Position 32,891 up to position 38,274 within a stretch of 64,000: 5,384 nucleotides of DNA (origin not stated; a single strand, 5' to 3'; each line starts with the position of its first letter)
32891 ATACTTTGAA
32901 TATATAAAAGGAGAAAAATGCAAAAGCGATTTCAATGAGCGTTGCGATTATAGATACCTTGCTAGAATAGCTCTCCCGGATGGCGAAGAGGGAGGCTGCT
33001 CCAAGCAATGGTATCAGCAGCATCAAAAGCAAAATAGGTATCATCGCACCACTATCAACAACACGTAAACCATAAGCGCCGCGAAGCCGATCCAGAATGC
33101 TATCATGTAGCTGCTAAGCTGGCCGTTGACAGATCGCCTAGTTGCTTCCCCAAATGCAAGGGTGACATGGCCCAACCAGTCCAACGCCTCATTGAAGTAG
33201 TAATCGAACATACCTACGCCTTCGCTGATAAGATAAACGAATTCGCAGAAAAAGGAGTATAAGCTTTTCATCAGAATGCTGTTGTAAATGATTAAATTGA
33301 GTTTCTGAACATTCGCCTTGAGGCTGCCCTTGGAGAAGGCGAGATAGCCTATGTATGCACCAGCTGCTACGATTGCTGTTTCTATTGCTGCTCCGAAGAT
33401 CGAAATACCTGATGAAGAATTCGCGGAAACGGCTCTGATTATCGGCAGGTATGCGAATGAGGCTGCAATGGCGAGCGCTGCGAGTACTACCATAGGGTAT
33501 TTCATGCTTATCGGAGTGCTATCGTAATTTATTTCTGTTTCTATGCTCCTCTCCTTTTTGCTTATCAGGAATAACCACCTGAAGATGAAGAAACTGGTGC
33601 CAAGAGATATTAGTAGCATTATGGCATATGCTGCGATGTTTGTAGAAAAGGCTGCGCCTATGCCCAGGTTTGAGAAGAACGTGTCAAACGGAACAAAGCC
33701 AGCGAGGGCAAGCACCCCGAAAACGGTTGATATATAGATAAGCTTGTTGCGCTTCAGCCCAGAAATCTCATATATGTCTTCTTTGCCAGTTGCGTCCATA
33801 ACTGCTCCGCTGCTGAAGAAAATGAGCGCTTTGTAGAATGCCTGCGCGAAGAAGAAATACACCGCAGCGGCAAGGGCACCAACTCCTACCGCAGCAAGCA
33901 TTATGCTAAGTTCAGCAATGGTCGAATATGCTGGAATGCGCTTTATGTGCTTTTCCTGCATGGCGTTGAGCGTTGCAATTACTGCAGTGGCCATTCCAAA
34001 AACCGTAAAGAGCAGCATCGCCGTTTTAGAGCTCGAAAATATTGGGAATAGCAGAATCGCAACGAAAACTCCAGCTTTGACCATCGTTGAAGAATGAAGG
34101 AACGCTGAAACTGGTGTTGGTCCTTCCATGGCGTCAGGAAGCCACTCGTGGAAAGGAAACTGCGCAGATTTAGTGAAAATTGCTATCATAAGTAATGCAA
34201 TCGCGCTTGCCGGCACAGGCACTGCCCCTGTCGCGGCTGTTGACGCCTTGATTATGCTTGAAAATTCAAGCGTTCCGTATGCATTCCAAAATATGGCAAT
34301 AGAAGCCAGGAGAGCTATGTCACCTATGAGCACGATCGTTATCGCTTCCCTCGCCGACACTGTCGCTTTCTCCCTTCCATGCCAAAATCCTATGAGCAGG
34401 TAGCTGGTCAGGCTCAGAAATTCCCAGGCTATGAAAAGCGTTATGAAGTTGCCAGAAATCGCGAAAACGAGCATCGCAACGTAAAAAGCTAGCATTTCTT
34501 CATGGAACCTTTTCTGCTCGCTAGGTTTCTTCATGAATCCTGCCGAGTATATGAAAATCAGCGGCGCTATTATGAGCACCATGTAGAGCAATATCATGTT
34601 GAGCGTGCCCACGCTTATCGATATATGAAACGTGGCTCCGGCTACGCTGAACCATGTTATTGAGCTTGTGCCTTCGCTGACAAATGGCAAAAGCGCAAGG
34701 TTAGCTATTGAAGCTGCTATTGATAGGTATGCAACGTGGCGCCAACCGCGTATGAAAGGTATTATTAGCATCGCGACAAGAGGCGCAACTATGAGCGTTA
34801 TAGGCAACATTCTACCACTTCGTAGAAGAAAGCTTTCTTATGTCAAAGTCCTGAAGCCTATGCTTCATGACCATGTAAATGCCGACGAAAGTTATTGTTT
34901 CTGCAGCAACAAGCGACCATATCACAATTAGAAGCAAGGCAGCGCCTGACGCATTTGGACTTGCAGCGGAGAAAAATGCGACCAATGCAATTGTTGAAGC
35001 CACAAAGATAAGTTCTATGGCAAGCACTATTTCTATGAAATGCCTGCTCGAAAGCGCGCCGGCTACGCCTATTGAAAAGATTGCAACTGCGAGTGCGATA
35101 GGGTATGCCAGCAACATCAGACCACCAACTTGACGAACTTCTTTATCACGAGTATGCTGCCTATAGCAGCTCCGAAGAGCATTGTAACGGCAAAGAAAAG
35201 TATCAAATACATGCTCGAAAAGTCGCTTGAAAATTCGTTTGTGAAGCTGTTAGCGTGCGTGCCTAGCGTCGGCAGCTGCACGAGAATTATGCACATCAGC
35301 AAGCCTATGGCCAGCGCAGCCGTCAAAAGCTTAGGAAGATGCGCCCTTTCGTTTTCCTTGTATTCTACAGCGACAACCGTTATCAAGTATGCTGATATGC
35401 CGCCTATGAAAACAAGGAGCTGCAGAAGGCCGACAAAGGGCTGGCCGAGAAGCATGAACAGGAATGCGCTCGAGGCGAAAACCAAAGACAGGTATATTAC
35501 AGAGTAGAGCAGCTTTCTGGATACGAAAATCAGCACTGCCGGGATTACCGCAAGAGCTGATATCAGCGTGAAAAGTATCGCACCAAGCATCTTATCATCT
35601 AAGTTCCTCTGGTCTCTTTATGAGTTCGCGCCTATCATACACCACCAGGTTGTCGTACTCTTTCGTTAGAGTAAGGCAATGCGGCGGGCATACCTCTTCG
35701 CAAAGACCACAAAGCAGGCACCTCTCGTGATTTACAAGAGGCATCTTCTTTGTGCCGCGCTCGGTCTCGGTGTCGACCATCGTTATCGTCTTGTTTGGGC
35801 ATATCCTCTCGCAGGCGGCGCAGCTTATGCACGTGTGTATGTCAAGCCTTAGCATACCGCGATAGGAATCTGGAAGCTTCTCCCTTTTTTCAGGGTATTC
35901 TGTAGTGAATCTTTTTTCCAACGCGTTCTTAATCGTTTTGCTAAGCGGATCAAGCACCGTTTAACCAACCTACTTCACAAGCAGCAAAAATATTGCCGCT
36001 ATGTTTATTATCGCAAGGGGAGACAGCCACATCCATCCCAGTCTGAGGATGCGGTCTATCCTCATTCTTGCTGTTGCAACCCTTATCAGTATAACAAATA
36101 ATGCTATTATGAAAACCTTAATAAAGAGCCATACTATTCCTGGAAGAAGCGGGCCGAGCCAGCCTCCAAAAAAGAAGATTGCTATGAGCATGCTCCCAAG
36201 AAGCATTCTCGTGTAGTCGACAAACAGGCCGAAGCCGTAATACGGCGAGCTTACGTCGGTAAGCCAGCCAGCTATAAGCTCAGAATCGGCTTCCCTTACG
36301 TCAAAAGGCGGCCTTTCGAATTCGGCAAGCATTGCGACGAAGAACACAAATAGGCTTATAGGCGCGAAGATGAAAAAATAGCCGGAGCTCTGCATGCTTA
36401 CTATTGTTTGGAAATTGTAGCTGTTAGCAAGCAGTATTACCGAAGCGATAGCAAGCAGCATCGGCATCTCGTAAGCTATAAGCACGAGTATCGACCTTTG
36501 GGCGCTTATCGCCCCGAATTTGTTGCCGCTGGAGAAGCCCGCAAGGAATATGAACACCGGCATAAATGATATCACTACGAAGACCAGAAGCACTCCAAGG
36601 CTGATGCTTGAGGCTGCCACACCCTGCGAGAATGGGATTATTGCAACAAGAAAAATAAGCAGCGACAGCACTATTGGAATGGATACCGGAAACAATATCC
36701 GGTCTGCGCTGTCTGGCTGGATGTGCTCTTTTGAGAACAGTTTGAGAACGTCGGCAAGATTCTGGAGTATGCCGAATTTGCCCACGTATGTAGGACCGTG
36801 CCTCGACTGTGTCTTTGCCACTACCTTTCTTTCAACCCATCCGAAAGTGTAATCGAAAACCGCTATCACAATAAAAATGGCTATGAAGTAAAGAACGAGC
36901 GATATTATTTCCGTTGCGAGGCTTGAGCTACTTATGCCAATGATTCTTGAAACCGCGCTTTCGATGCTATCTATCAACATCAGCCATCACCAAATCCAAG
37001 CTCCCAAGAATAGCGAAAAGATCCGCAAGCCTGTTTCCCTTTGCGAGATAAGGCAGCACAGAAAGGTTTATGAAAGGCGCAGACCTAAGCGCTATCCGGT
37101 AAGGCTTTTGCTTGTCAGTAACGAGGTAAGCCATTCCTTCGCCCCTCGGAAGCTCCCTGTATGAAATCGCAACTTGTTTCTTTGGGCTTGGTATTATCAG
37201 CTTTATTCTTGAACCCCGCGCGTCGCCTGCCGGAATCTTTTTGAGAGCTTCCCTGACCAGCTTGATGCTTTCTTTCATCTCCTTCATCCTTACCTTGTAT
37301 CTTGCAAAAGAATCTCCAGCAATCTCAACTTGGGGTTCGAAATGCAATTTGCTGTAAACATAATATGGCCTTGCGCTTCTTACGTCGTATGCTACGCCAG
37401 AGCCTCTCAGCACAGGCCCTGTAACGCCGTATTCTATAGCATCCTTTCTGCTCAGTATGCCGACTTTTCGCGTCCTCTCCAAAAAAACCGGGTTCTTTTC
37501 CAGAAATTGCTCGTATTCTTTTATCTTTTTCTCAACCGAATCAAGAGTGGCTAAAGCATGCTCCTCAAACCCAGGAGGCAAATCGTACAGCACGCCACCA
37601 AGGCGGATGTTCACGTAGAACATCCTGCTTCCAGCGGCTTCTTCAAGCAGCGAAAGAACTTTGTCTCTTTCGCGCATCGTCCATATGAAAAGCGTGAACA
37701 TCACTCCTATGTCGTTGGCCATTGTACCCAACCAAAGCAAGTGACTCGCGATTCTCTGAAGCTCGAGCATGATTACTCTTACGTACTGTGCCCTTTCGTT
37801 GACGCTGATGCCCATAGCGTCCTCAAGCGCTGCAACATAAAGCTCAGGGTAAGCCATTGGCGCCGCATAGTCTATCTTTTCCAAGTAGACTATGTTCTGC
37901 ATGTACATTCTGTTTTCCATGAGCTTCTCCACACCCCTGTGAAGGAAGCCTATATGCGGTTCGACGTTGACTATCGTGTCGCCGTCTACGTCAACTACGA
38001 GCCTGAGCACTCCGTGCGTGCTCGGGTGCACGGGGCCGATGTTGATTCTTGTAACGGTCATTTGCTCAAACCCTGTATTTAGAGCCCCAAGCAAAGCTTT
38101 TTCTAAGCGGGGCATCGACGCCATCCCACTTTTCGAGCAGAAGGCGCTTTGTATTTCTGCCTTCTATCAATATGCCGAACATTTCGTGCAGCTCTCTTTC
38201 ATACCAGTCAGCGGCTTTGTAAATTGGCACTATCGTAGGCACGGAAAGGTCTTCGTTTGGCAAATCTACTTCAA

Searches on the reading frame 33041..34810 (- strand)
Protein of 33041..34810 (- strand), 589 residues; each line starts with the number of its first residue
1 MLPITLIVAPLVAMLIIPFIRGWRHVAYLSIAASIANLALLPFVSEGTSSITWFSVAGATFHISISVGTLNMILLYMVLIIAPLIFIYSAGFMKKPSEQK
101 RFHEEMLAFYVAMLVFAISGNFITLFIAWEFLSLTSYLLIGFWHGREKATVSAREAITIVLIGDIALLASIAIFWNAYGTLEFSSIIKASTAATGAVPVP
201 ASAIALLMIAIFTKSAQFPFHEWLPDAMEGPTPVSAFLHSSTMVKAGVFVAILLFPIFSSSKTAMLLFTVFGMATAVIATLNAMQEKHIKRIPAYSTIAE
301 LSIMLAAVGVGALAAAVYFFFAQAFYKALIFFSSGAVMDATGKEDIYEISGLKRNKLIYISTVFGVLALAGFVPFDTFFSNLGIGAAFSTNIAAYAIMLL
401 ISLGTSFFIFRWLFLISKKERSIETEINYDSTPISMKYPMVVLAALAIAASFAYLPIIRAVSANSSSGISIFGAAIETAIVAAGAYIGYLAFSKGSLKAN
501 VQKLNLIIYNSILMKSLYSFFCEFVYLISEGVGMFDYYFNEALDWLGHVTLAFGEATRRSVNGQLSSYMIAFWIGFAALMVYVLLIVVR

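Call 26: search_protein_families(library=pfam, proteins=[window:33041-34810:-], max_evalue=0.00001)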
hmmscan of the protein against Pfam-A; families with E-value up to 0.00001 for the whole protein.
window:33041-34810:- (589 aa): 2 families
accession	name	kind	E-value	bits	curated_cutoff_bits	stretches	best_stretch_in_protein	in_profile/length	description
PF00361.26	Proton_antipo_M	-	4e-47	161.3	21.5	1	119-400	1-286/294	NADH:quinone oxidoreductase/Mrp antiporter, TM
PF00662.26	Proton_antipo_N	-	1.9e-07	31.3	24.5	1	53-102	1-50/51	NADH-Ubiquinone oxidoreductase (complex I), chain 5 N-terminus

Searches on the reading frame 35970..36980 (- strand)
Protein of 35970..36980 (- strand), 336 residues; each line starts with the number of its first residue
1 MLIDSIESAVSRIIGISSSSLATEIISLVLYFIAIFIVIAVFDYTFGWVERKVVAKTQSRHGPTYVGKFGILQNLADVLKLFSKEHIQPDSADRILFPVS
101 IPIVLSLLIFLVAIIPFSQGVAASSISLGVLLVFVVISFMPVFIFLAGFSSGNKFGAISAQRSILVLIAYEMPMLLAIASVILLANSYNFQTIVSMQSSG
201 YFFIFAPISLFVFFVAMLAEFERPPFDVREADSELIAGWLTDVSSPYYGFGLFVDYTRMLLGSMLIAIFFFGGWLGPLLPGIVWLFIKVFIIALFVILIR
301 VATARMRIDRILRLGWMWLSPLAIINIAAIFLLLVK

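Call 105: search_protein_families(library=pfam, proteins=[window:35970-36980:-], max_evalue=0.00001)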
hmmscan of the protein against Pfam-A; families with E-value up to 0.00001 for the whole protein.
window:35970-36980:- (336 aa): 1 family
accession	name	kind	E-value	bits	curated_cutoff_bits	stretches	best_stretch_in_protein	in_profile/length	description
PF00146.26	NADHdh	-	1e-86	291.4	27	1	33-329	4-296/298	NADH dehydrogenase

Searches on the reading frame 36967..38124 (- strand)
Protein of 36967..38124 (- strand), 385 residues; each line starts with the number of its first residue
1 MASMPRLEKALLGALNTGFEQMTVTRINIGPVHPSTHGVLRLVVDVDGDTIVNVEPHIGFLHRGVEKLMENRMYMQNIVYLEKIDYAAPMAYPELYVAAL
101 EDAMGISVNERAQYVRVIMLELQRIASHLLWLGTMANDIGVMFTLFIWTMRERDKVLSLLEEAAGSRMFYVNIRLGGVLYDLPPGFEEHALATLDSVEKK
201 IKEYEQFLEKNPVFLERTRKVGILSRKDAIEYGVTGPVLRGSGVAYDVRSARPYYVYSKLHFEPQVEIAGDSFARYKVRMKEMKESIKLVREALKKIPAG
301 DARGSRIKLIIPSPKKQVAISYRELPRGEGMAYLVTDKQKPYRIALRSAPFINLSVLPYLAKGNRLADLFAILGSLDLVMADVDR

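Call 105: search_protein_families(library=pfam, proteins=[window:36967-38124:-], max_evalue=0.00001)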
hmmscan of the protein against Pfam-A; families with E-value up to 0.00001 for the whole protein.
window:36967-38124:- (385 aa): 1 family
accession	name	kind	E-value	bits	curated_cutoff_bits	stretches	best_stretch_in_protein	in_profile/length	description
PF00346.24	Complex1_49kDa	-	6.9e-77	258.6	24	2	138-321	1-182/271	Respiratory-chain NADH dehydrogenase, 49 Kd subunit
